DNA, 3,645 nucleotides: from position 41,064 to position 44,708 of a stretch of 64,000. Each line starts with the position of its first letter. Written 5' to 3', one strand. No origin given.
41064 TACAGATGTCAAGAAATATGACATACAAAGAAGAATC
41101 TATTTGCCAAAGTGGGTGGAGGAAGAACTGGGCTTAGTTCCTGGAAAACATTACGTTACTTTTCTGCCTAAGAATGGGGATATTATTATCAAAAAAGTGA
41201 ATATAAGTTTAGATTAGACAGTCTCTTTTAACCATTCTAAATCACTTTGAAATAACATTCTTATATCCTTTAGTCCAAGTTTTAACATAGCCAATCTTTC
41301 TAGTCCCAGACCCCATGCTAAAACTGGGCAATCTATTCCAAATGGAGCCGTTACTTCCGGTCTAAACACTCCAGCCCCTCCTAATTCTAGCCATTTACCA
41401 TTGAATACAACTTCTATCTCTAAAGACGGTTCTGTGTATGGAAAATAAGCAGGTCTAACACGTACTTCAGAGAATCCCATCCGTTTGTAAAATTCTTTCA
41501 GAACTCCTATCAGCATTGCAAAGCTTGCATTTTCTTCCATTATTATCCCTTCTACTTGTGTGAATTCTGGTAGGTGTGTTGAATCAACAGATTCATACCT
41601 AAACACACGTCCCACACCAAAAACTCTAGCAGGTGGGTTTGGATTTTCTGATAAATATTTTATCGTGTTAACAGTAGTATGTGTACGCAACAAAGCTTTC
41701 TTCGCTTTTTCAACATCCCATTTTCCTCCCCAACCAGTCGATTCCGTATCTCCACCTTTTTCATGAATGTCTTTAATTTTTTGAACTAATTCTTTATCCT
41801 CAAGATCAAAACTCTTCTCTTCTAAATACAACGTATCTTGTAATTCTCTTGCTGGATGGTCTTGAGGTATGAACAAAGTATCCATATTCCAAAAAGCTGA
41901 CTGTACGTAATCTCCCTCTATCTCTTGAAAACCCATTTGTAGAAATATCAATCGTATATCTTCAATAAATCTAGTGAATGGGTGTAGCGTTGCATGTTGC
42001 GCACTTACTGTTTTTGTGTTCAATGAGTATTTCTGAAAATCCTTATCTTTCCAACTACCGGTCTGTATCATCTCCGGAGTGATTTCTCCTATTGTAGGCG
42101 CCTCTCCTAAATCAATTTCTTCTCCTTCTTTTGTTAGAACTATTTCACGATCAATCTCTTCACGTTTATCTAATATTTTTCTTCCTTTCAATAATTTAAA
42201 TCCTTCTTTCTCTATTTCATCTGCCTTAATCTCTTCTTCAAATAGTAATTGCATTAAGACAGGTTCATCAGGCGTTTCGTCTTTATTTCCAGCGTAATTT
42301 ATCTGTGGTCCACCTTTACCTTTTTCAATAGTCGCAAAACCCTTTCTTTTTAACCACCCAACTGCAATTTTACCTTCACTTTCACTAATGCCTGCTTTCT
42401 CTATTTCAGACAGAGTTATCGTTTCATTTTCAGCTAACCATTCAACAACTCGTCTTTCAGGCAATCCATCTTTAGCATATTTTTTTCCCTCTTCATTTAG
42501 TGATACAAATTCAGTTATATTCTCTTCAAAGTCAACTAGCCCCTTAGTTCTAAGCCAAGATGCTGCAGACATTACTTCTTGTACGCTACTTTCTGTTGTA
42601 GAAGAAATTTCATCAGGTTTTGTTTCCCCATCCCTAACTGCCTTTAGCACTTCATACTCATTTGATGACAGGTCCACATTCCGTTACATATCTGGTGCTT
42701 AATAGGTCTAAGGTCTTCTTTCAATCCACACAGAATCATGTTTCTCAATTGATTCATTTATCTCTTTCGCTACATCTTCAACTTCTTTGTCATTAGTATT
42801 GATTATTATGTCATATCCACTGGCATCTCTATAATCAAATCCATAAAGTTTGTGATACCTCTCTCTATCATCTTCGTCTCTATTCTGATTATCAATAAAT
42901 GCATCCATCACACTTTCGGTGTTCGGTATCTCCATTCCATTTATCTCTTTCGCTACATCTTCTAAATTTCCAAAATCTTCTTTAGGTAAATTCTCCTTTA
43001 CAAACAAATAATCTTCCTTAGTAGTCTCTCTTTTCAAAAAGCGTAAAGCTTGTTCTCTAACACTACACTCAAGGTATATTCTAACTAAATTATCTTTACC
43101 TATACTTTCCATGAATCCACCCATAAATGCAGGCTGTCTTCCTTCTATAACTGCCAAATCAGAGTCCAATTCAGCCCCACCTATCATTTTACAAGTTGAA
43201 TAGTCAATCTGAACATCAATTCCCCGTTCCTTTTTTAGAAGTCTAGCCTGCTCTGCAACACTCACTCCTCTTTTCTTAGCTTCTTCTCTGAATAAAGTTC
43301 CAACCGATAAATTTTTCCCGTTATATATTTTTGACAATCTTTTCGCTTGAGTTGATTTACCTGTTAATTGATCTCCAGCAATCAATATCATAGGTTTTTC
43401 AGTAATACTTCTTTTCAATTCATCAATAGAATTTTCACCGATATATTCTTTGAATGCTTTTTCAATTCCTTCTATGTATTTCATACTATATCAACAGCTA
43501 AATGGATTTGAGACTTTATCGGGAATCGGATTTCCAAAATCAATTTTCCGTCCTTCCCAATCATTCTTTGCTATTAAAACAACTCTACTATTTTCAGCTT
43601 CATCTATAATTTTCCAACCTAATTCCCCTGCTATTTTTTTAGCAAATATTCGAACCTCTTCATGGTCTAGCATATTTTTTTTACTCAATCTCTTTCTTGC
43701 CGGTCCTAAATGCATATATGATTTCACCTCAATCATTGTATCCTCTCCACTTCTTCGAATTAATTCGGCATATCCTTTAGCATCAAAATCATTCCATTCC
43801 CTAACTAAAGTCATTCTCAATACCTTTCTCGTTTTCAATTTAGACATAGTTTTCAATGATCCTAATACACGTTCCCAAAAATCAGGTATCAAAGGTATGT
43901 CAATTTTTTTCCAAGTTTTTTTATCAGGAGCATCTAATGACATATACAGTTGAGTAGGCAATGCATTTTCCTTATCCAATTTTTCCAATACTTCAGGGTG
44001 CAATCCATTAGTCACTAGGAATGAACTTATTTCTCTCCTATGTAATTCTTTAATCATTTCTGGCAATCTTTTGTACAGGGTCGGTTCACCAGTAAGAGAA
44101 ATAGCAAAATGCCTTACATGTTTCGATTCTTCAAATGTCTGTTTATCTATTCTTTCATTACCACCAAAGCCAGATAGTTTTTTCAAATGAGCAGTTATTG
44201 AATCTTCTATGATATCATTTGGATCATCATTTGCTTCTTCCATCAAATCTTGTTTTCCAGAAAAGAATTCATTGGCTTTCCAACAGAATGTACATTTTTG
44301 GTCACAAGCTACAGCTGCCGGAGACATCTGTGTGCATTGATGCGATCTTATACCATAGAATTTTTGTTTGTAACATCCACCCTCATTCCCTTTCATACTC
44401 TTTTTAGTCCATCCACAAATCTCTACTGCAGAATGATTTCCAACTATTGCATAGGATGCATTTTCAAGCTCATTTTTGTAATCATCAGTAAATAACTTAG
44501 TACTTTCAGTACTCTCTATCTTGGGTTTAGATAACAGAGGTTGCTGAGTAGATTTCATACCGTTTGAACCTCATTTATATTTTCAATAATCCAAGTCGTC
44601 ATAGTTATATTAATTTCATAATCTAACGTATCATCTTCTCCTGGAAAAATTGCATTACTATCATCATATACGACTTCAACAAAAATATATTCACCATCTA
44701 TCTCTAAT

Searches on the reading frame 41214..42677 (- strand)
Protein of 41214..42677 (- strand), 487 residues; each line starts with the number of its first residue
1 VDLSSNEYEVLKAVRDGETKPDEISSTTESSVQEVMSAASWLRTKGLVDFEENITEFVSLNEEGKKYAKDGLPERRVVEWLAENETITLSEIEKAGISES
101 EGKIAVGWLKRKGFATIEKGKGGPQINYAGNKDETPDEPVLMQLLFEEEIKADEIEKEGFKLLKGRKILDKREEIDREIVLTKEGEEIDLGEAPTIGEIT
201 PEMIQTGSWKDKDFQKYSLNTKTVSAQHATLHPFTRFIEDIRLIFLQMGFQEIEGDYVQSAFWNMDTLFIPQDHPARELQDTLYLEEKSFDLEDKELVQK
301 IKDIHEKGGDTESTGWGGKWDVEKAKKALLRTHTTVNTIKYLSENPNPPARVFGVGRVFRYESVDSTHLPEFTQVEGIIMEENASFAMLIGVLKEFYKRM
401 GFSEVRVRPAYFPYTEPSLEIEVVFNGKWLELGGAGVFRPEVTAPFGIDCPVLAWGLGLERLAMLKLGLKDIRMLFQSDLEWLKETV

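Call 52: search_protein_families(library=pfam, proteins=[window:41214-42677:-], max_evalue=0.0001)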
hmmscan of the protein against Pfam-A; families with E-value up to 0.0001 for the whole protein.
window:41214-42677:- (487 aa): 3 families
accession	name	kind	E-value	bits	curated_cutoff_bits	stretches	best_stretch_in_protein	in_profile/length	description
PF01409.25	tRNA-synt_2d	-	1.6e-87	293.5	19.8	1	220-485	5-245/246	tRNA synthetases class II core domain (F)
PF17759.6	tRNA_synthFbeta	-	1.7e-09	37.9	22.4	1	328-454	72-209/214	Phenylalanyl tRNA synthetase beta chain CLM domain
PF00152.25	tRNA-synt_2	-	4e-07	29.9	25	1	351-400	93-144/308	tRNA synthetases class II (D, K and N)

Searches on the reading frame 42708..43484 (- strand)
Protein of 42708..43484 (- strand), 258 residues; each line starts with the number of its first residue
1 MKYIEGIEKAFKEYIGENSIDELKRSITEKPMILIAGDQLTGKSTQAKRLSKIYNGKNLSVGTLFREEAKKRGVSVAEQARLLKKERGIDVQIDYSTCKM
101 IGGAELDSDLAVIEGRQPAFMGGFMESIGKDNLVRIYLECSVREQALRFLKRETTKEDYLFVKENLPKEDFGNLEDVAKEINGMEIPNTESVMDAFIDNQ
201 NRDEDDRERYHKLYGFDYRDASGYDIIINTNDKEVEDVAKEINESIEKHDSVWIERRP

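Call 52: search_protein_families(library=pfam, proteins=[window:42708-43484:-], max_evalue=0.0001)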
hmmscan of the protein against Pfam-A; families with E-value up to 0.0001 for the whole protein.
window:42708-43484:- (258 aa): 2 families
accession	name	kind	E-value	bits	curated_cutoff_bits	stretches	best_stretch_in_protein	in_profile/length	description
PF13207.12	AAA_17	-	1.1e-09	39.1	27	1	41-158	6-128/136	AAA domain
PF13238.12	AAA_18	-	3.1e-06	28.1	29.4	1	33-158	1-117/128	AAA domain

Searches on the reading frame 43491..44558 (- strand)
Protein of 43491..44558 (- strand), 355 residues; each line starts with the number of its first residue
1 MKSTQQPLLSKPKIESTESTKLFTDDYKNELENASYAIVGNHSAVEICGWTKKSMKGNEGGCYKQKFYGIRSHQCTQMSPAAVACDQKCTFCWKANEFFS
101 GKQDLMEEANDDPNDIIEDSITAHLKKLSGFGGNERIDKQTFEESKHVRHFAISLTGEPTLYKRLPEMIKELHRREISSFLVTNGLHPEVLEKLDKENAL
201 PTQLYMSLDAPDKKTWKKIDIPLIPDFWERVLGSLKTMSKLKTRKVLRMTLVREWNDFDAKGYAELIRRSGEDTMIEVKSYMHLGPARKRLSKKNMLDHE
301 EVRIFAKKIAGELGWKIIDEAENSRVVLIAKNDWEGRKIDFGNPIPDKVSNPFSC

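Call 52: search_protein_families(library=pfam, proteins=[window:43491-44558:-], max_evalue=0.0001)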
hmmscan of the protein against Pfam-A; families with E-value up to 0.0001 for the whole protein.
window:43491-44558:- (355 aa): 2 families
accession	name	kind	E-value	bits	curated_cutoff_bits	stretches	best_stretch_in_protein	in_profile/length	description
PF08608.17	Wyosine_form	-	5.7e-19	68.6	22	1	272-331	3-63/63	Wyosine base formation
PF04055.27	Radical_SAM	-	2.7e-13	50.9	29.5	1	84-266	6-165/166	Radical SAM superfamily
